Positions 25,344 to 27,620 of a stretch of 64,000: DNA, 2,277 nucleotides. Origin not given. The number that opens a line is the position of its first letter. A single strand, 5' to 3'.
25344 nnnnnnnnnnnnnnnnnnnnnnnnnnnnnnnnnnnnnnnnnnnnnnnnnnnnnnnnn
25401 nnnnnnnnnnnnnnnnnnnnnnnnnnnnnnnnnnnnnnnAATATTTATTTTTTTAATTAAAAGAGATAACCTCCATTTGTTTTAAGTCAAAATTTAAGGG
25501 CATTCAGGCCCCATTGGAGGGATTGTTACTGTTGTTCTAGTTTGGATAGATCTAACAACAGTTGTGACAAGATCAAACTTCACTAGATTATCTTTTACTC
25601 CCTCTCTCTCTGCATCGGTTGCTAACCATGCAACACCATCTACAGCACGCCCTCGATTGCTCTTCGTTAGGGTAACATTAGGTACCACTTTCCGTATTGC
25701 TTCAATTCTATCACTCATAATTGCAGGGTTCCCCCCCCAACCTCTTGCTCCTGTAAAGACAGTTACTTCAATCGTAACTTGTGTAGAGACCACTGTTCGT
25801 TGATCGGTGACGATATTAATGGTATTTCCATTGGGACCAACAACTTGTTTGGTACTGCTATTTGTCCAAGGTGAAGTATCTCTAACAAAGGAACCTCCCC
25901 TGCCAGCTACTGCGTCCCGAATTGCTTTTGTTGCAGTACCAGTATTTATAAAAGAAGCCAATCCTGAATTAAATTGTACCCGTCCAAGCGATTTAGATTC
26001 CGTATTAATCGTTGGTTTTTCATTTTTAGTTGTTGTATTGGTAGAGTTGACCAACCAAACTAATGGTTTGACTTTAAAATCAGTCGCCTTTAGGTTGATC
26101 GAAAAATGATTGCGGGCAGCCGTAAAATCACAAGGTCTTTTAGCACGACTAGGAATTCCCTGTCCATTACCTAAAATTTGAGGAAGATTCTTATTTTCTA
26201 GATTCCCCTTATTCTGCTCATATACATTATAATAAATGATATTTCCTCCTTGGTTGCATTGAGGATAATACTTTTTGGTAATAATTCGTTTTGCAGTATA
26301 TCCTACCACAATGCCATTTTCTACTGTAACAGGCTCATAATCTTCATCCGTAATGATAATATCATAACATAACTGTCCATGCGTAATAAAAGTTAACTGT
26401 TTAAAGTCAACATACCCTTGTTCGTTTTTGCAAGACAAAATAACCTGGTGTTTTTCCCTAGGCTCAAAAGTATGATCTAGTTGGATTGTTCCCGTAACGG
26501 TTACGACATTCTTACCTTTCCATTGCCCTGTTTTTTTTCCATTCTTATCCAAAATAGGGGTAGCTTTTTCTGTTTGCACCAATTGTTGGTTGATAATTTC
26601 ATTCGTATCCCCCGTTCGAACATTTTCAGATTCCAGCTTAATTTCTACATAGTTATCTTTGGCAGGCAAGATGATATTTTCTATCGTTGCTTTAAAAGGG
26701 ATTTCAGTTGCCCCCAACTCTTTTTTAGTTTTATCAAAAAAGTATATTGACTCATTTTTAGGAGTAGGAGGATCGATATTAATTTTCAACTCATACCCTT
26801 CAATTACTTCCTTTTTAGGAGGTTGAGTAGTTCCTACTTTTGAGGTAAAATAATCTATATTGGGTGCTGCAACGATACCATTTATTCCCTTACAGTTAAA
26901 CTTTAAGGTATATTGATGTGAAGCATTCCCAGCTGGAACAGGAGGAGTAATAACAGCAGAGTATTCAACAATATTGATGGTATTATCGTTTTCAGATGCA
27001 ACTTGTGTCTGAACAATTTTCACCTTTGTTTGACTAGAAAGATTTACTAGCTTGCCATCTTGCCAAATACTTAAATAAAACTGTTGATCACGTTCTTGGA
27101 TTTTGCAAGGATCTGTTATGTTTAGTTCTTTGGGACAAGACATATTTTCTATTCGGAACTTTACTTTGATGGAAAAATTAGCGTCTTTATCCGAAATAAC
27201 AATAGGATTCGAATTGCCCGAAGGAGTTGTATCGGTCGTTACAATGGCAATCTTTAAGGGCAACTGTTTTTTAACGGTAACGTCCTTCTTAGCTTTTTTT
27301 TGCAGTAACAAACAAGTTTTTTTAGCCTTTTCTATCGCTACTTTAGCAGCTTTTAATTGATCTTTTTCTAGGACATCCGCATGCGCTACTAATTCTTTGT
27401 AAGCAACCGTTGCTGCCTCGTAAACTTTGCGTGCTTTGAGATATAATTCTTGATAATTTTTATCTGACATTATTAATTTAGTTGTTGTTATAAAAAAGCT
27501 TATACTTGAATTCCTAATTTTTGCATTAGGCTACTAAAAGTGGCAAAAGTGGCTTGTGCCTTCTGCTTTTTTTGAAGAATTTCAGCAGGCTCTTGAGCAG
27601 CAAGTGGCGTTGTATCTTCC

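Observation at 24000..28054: Uncharacterized minus-strand cassette: 184-aa KA-tailed protein, 658-aa coiled-coil/beta-rich protein, beta-propeller lipoprotein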

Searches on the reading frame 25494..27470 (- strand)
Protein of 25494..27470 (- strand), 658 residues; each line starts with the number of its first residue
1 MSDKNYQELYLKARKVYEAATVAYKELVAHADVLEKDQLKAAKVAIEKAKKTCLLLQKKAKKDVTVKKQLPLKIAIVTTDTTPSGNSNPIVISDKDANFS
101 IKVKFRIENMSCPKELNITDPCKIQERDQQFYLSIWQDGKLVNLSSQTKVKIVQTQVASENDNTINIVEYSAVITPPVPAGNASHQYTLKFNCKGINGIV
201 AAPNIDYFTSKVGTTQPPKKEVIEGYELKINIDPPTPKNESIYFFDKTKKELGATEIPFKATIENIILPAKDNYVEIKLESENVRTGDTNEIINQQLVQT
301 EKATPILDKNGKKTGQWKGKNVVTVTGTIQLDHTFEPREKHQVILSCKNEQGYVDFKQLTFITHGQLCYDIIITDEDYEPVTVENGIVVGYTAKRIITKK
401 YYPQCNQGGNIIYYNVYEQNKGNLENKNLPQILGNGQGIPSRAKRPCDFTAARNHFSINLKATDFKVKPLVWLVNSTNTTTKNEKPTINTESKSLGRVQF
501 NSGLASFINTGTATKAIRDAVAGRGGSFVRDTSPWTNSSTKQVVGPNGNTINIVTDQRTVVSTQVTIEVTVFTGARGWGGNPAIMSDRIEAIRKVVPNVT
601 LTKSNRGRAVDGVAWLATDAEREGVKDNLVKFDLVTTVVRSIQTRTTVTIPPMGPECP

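Call 3: search_protein_families(library=pfam, proteins=[window:25494-27470:-], max_evalue=0.1)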
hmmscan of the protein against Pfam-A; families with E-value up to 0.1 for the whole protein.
window:25494-27470:- (658 aa): 0 families

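Call 4: search_protein_families(library=ncbifam, proteins=[window:25494-27470:-], max_evalue=0.1)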
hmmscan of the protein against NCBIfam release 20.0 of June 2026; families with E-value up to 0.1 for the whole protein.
window:25494-27470:- (658 aa): 0 families

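Call 5: search_protein_families(library=phrogs, proteins=[window:25494-27470:-], max_evalue=0.1)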
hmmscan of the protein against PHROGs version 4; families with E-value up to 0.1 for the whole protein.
window:25494-27470:- (658 aa): 1 family
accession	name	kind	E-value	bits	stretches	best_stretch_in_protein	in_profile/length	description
phrog_3957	-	unknown function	0.098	13.5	0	367-418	60-111/174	-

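Call 6: search_protein_families(library=padloc, proteins=[window:25494-27470:-], max_evalue=0.1)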
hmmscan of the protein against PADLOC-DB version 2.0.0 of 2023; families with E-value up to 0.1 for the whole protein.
window:25494-27470:- (658 aa): 0 families

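Call 11: find_encoding_contigs(protein=window:25494-27470:-, flank=10000, max_places=6)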
Protein window:25494-27470:- (658 aa): 1 contig read that carries it; 1 place shown.
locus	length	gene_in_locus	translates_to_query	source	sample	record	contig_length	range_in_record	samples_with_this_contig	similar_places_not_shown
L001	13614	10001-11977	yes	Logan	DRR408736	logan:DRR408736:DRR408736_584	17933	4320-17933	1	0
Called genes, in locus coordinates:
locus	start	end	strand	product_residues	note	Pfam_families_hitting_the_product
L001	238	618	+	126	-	-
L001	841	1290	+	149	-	-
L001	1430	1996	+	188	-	PF04862:DUF642 (weak)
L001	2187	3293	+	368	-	PF16148:DUF4856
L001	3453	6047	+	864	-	PF13620:CarboxypepD_reg, PF07715:Plug, PF00593:TonB_dep_Rec_b-barrel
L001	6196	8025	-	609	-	PF01182:Glucosamine_iso (weak)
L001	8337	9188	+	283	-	PF00487:FA_desaturase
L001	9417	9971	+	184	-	-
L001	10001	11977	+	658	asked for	-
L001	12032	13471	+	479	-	-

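Call 12: find_homologous_proteins(query=window:25494-27470:-)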
Query window:25494-27470:- (658 aa): 4 proteins with E <= 0.001 among 8000 candidates.
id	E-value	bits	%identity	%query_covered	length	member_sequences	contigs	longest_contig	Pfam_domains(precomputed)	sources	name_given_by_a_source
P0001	0.0e+0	1475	100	100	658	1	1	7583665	-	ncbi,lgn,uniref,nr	ncbi:hypothetical protein [Aureispira anguillae]|uniref:Uncharacterized protein n=1 Tax=Aureispira a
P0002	0.0e+0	1040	71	100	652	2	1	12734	-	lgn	-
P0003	2.8e-176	606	48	100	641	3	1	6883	-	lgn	-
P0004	1.2e-20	92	85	9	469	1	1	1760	-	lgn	-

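Call 13: find_encoding_contigs(protein=P0002, flank=10000)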
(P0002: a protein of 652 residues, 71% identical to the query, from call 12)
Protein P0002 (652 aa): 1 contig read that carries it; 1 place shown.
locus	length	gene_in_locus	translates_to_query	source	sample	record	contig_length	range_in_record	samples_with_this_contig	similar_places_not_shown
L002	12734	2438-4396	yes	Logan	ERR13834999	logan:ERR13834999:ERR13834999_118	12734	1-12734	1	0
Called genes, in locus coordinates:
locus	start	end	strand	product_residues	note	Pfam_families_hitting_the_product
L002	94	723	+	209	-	PF00149:Metallophos, PF12850:Metallophos_2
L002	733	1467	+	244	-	PF14243:R2K_3, PF18299:R2K_2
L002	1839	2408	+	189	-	-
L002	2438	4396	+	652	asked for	-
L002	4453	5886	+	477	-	-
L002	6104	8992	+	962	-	PF07494:Reg_prop (faint), PF07495:Y_Y_Y, PF06580:His_kinase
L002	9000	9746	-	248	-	PF00072:Response_reg, PF04397:LytTR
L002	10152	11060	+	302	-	PF05971:Methyltransf_10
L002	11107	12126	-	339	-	PF25539:Bestrophin_2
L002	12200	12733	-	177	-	?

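Call 14: find_encoding_contigs(protein=P0003, flank=10000)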
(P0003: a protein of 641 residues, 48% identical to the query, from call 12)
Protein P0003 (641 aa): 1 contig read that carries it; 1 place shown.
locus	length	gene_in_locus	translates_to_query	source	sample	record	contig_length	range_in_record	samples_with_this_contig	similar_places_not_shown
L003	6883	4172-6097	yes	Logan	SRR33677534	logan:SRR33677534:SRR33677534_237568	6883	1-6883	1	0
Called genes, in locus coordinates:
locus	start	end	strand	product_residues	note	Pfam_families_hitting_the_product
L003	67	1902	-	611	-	PF01182:Glucosamine_iso (weak)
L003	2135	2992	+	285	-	PF00487:FA_desaturase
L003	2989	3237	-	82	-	-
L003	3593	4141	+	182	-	-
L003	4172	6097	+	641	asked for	-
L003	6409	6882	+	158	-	?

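Call 15: find_encoding_contigs(protein=P0004, flank=10000)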
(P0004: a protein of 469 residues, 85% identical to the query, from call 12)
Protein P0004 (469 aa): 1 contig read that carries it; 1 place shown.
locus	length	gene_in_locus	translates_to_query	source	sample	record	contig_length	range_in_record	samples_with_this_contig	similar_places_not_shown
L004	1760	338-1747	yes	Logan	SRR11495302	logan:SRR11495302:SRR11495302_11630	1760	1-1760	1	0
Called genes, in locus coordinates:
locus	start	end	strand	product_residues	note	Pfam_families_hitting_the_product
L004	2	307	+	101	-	?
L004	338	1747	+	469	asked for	-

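Call 31: search_solved_structures(query=A3, max_evalue=1)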
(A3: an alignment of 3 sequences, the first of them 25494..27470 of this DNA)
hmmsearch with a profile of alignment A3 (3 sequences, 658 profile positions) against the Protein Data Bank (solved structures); distinct sequences matched with E-value up to 1: 1.
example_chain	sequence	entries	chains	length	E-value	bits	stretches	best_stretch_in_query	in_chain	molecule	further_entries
9om3_B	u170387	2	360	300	0.068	14.5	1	246-325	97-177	C3-A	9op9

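Call 42: predict_structure(alignment_id=A3)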
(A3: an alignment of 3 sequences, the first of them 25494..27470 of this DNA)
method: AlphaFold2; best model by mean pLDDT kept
length: 658 residues; sequences in the alignment: 3
mean_pLDDT: 44.1   pTM: 0.29
mean pLDDT of the five models: 44.1, 42.5, 41.5, 41.5, 39.8
residues with pLDDT >= 90: 0; 70-90: 14; 50-70: 210; < 50: 434
segments of 3 or more residues with pLDDT < 50: 1-3, 62-100, 104-128, 139-141, 151-172, 179-186, 192-226, 241-253, 268-276, 283-289, 349-354, 364-367, 369-399, 407-533, 559-644, 655-658
pLDDT, mean of each block of 10 residues (from residue 1): 54 63 68 62 67 62 38 34 31 44 47 33 43 50 52 43 41 50 48 41 33 29 44 58 42 59 55 46 46 62 66 58 66 52 53 49 48 41 32 41 49 42 38 32 27 27 26 31 32 35 34 43 37 52 59 55 36 29 34 34 29 24 27 32 51 48
secondary structure, 60 per line:
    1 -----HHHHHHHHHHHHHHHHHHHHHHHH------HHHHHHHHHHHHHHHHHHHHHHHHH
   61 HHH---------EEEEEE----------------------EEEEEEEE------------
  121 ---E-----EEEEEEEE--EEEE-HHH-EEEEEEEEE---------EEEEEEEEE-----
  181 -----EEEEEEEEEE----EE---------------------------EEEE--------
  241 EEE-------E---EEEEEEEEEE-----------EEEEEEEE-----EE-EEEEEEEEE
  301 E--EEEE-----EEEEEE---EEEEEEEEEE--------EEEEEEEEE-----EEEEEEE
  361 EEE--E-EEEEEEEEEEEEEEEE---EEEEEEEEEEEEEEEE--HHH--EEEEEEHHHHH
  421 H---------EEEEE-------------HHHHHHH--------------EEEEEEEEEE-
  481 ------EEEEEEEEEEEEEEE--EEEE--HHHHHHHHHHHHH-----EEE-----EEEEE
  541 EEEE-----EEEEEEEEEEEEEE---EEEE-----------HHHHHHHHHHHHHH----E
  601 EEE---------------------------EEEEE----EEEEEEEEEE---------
elements in order (helices of 4 or more, strands of 3 or more residues): H6-29 H36-63 E73-78 E101-108 E130-137 E140-143 E149-157 E167-175 E186-195 E229-232 E241-243 E255-264 E276-283 E292-301 E304-307 E313-318 E322-331 E340-348 E354-363 E368-383 E387-402 E410-415 H416-421 E431-435 H449-455 E470-479 E487-501 E504-507 H510-522 E528-530 E536-544 E550-563 E567-570 H582-595 E600-603 E631-635 E640-649

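Call 45: search_protein_families(library=pfam, proteins=[P0004], max_evalue=0.01)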
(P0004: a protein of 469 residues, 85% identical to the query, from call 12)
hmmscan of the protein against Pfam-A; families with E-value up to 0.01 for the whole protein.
P0004 (469 aa): 0 families

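Call 49: search_protein_representatives(alignment_id=A3)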
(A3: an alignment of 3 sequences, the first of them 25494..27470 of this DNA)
Query: 3 sequences, 658 profile positions. Proteins with E-value up to 0.001 (for the whole library): 14; up to 1e-10: 10; up to 1e-30: 5. The best 14 are listed.
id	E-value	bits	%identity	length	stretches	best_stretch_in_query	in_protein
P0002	0.0e+00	1314.2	-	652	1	1-658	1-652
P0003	0.0e+00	1160.2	-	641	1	1-658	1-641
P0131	2.7e-64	234.0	-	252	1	1-263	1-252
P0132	8.5e-56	205.9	-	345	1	366-658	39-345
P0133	9.4e-36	139.7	-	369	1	367-644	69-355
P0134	4.2e-29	117.7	-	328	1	1-68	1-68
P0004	5.2e-25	104.2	-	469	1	1-76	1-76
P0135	4.8e-17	77.9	-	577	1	368-638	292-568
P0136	2.0e-14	69.2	-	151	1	517-657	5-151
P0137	1.0e-10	56.9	-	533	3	159-266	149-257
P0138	1.4e-06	43.3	-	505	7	215-248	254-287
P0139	9.3e-05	37.3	-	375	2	369-431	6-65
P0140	1.2e-04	36.9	-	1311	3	157-266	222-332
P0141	2.0e-04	36.1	-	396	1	489-651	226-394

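Call 51: search_protein_families(library=pfam, proteins=[P0133, P0134, P0135, P0137, P0138, P0139, P0140, P0141, P0132], max_evalue=0.01)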
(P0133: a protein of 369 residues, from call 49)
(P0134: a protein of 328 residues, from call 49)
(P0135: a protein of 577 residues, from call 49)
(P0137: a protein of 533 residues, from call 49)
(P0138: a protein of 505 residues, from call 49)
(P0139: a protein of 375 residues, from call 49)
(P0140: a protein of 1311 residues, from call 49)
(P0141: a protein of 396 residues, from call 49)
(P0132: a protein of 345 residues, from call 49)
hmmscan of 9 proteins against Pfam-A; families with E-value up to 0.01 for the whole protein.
P0133 (369 aa): 0 families

P0134 (328 aa): 0 families

P0135 (577 aa): 0 families

P0137 (533 aa): 5 families
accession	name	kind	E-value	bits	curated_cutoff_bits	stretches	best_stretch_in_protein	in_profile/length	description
PF03160.20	Calx-beta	-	9.2e-23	81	27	4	171-279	16-119/119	Calx-beta domain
PF09259.16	Fve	-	0.00015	22.3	25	0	178-243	46-103/111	Fungal immunomodulatory protein Fve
PF06030.18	WxLIP_PGBD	-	0.0017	18.9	27.3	0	274-308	34-68/121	WxL Interacting Protein, peptidoglycan binding domain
PF05223.17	MecA_N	-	0.005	17.6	22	0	291-319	62-90/117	NTF2-like N-terminal transpeptidase domain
PF00595.29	PDZ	-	0.0065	17.3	23.2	0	270-300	20-43/81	PDZ domain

P0138 (505 aa): 11 families
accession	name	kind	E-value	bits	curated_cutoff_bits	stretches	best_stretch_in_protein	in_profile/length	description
PF13287.12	Fn3_assoc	-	6.9e-15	55.3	23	0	49-68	9-28/59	Fn3 associated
PF10876.14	Phage_TAC_9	-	1.9e-12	47.9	25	0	434-465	68-99/144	Phage tail assembly chaperone protein, TAC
PF13290.12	CHB_HEX_C_1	-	7.1e-10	39.1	22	0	477-499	19-41/67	Chitobiase/beta-hexosaminidase C-terminal domain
PF11249.13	DUF3047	-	5.4e-08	33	27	0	185-208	104-127/198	Protein of unknown function (DUF3047)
PF03719.21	Ribosomal_S5_C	-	1e-07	31.7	21.5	0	73-96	26-49/71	Ribosomal protein S5, C-terminal domain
PF14882.11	INT_rpt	-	1.1e-06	29.2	26.5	0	49-81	1-33/55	Integrase repeat unit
PF20792.2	VCD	-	1.5e-05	24.9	27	0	235-283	105-153/240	VopL C-terminal dimerization domain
PF03639.19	Glyco_hydro_81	-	0.00029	20.6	25.6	0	329-384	241-296/323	Glycosyl hydrolase family 81 N-terminal domain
PF20245.3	DUF6600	-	0.00059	20.3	27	0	186-217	33-64/102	Family of unknown function (DUF6600)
PF01083.28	Cutinase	-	0.0011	19.4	25.9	0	40-89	85-134/173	Cutinase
PF02189.20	ITAM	-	0.0091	16.8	22.2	0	38-51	4-16/20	Immunoreceptor tyrosine-based activation motif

P0139 (375 aa): 0 families

P0140 (1311 aa): 3 families
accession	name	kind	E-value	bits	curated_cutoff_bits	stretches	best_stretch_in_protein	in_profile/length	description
PF03160.20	Calx-beta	-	2.2e-28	99.1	27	5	520-581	38-97/119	Calx-beta domain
PF11617.13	Cu-binding_MopE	-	7.7e-06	26.5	27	1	1002-1028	1-24/30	Putative metal-binding motif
PF18998.6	Flg_new_2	-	0.00022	21.6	23.6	1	911-967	20-70/73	Divergent InlB B-repeat domain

P0141 (396 aa): 0 families

P0132 (345 aa): 0 families

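Call 52: find_encoding_contigs(protein=P0133, flank=10000)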
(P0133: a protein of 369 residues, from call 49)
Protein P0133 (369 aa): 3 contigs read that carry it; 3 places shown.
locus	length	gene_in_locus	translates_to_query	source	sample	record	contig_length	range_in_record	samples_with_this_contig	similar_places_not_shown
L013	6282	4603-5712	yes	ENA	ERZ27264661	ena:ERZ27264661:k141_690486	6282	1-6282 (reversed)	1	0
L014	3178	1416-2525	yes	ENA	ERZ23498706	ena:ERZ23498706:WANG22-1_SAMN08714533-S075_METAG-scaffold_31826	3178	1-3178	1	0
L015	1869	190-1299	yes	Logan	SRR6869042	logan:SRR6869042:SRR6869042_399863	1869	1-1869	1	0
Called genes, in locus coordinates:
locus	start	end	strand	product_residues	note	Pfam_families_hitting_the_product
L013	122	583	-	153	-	PF01668:SmpB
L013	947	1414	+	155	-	-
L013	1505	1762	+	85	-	-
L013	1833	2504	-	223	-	PF01325:Fe_dep_repress, PF02742:Fe_dep_repr_C, PF04023:FeoA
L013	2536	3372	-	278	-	PF00902:TatC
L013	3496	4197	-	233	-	-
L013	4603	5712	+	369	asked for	-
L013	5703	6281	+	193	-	?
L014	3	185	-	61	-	?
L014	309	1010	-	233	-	-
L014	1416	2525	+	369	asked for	-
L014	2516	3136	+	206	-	PF13424:TPR_12 (faint), PF25062:ARM_TT21_N (weak), PF00515:TPR_1 (faint), PF07719:TPR_2 (faint), PF13181:TPR_8 (faint), PF13414:TPR_11 (faint), PF13432:TPR_16 (faint), PF14559:TPR_19 (weak), +1 more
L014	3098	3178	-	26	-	?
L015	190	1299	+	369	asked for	-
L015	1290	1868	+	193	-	?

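Call 53: find_encoding_contigs(protein=P0135, flank=10000)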
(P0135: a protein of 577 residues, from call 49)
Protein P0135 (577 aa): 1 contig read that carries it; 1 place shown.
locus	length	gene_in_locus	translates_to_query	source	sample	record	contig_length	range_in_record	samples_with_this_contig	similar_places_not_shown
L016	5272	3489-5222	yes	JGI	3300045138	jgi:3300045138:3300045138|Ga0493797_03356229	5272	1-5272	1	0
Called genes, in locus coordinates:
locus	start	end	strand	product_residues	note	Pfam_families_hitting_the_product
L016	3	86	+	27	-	?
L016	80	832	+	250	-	-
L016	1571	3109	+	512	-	PF01565:FAD_binding_4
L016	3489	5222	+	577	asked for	-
